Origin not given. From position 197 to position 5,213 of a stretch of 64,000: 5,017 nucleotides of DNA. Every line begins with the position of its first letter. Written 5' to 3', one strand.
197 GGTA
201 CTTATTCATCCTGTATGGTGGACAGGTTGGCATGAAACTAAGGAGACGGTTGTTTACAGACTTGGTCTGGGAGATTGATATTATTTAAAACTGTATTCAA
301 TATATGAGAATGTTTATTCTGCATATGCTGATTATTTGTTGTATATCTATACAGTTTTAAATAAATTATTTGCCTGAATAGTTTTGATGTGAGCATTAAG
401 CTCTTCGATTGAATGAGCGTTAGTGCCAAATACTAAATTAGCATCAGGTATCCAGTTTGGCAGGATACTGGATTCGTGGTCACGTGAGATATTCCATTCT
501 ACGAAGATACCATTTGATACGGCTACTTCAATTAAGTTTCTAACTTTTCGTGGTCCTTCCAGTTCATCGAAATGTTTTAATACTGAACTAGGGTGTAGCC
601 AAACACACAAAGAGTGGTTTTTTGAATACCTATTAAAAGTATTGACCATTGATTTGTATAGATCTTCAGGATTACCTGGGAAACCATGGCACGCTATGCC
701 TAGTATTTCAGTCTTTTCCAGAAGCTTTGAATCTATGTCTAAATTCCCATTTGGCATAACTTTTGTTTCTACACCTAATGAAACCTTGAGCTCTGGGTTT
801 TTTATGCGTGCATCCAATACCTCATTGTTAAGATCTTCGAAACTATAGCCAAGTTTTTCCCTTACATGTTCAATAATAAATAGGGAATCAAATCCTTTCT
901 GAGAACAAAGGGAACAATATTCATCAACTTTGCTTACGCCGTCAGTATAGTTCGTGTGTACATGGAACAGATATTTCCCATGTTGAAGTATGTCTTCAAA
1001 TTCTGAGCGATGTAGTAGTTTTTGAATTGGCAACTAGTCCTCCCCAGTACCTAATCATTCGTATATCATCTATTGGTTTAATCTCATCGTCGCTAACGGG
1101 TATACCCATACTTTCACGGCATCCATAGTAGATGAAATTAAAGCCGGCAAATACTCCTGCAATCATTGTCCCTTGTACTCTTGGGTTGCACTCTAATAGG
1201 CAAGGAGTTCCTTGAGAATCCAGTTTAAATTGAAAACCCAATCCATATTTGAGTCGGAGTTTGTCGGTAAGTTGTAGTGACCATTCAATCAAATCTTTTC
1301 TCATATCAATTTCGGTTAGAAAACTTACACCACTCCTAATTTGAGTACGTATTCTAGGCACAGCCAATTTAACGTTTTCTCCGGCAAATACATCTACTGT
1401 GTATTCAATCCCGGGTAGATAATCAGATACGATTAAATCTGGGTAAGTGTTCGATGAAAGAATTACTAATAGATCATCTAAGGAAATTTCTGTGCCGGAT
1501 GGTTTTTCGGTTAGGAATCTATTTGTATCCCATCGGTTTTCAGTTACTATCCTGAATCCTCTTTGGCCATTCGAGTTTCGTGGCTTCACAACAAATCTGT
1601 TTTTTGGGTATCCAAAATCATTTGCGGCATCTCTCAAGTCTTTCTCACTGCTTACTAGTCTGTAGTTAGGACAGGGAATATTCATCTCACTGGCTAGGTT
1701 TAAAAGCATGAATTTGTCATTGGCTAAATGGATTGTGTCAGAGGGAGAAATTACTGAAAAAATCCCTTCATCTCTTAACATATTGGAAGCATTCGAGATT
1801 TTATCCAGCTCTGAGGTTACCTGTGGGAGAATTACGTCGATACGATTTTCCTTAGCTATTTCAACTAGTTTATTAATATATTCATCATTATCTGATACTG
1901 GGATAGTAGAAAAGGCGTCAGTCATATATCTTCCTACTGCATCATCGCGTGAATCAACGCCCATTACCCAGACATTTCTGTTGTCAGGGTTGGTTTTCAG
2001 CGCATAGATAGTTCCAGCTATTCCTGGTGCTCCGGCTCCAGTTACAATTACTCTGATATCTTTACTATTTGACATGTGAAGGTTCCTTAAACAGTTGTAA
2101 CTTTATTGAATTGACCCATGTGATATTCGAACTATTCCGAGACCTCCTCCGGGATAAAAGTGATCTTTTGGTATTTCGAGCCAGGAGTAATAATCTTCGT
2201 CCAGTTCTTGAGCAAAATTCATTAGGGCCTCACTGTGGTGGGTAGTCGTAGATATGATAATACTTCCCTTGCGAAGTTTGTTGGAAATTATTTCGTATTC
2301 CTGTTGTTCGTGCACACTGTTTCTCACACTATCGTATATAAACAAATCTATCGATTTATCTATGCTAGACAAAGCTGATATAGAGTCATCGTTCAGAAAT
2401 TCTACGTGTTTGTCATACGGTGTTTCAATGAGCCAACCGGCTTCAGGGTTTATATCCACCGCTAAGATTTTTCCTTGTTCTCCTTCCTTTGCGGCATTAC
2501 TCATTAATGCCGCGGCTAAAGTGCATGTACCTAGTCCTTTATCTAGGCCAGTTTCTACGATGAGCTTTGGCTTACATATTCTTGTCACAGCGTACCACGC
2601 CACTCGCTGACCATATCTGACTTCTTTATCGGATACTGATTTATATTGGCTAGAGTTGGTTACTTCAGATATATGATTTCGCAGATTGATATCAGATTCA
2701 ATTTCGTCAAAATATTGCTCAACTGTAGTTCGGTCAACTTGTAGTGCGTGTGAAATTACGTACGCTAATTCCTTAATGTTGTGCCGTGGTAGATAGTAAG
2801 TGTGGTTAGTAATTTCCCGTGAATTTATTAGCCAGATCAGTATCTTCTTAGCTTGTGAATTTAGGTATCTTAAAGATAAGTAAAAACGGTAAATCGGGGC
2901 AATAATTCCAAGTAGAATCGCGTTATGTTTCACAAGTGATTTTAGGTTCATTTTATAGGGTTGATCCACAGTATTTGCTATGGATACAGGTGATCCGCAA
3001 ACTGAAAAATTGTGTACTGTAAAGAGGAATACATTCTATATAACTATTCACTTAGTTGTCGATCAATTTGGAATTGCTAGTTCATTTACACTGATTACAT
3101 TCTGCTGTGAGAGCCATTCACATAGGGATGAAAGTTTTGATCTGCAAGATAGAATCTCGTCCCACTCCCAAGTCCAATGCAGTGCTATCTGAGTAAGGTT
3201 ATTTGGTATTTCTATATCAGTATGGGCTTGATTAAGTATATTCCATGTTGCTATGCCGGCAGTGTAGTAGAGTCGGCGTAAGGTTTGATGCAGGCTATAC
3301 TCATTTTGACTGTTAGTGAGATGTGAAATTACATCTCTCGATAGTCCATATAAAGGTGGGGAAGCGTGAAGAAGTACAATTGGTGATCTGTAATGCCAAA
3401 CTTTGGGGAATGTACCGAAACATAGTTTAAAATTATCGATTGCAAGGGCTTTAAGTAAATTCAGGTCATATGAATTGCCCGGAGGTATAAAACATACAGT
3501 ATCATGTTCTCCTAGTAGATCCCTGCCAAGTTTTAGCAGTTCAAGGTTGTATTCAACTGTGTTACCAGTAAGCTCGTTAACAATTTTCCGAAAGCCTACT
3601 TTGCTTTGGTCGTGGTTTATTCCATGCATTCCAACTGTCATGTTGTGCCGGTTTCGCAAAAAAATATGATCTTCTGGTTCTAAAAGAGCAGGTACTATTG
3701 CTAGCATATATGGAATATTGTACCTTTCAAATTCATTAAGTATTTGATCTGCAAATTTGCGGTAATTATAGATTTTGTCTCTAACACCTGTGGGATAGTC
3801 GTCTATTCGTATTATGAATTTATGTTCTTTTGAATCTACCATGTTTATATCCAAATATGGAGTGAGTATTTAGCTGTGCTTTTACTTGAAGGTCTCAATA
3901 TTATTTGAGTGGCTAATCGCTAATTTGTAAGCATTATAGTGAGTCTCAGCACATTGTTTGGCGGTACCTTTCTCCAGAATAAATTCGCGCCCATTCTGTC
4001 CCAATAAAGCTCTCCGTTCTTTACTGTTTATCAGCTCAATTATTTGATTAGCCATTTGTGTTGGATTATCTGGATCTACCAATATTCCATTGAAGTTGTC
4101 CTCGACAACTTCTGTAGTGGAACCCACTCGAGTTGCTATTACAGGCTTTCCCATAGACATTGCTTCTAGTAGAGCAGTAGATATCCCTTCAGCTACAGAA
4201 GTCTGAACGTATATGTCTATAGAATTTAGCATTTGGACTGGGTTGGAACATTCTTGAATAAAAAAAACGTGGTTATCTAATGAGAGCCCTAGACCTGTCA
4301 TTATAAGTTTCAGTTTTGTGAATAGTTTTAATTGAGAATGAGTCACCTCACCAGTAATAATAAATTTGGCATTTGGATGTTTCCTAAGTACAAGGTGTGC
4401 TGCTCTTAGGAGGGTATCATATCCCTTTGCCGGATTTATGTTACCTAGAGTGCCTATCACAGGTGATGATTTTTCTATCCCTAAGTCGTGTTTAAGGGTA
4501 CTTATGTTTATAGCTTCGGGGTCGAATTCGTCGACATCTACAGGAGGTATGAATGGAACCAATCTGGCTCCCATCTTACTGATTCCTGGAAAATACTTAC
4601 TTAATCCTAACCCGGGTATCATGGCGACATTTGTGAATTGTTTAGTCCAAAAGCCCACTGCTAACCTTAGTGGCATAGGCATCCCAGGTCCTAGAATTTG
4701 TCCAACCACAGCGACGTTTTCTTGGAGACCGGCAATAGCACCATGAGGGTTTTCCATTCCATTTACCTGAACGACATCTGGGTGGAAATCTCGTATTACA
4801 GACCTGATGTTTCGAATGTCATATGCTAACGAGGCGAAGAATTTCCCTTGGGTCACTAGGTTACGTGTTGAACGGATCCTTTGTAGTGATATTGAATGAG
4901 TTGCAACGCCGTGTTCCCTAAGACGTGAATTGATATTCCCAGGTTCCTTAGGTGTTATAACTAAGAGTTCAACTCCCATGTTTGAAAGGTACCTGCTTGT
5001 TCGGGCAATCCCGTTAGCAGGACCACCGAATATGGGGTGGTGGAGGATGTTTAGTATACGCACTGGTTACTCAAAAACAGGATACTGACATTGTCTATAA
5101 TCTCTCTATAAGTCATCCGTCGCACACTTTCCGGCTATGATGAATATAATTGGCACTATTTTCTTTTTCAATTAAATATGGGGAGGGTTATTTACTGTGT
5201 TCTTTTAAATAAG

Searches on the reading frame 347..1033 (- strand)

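Call 23: search_protein_families(library=pfam, proteins=[window:347-1033:-], max_evalue=0.00001)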
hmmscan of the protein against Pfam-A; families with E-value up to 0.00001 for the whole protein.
window:347-1033:- (228 aa): 1 family
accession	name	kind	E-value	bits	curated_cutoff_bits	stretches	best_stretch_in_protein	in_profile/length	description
PF02811.25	PHP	-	2e-07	31.9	26.4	1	23-97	2-70/164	PHP domain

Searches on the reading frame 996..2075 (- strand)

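Call 23: search_protein_families(library=pfam, proteins=[window:996-2075:-], max_evalue=0.00001)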
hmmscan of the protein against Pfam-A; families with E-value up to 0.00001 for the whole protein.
window:996-2075:- (359 aa): 4 families
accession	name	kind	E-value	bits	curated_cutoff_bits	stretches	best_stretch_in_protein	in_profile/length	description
PF15632.11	ATPgrasp_Ter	-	7.9e-25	87.6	29.1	1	211-339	2-124/131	ATP-grasp in the biosynthetic pathway with Ter operon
PF21360.3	PylC-like_N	-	3.4e-09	37.2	27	1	33-105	21-93/96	PylC-like, N-terminal domain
PF02655.19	ATP-grasp_3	-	1.4e-07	32.2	23.2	1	118-303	1-160/160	ATP-grasp domain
PF14397.11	ATPgrasp_ST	-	2.4e-06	27.4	31.4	0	113-213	14-112/278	Sugar-transfer associated ATP-grasp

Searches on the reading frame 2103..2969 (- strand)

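Call 23: search_protein_families(library=pfam, proteins=[window:2103-2969:-], max_evalue=0.00001)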
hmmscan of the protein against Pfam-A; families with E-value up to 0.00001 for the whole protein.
window:2103-2969:- (288 aa): 1 family
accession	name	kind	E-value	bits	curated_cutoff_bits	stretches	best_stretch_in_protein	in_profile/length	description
PF13578.12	Methyltransf_24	-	2.3e-13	51.4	26.3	1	138-239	1-101/105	Methyltransferase domain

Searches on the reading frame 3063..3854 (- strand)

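Call 23: search_protein_families(library=pfam, proteins=[window:3063-3854:-], max_evalue=0.00001)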
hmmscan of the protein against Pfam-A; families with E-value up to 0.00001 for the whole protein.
window:3063-3854:- (263 aa): 1 family
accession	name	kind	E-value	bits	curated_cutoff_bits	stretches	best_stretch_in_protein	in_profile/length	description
PF10096.14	DUF2334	-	2.8e-08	34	26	1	12-150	1-148/203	Uncharacterized protein conserved in bacteria (DUF2334)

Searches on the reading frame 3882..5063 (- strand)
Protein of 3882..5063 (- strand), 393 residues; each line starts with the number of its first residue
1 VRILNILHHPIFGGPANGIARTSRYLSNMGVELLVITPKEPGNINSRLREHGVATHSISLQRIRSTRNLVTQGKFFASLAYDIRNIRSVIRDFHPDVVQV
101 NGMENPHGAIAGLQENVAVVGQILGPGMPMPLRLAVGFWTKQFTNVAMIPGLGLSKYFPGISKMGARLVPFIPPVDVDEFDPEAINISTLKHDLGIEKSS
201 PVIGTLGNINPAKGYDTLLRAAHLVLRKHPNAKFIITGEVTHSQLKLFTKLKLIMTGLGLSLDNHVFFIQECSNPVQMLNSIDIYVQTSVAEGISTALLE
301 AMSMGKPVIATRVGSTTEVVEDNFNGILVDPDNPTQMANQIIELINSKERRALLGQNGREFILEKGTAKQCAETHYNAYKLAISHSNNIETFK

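Call 23: search_protein_families(library=pfam, proteins=[window:3882-5063:-], max_evalue=0.00001)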
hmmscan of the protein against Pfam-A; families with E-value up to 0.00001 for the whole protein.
window:3882-5063:- (393 aa): 2 families
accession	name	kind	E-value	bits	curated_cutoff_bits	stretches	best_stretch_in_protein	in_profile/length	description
PF00534.26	Glycos_transf_1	-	1.3e-36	126.1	26.4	1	190-360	5-171/172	Glycosyl transferases group 1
PF13692.12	Glyco_trans_1_4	-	3.9e-30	105.4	27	1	201-346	2-141/142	Glycosyl transferases group 1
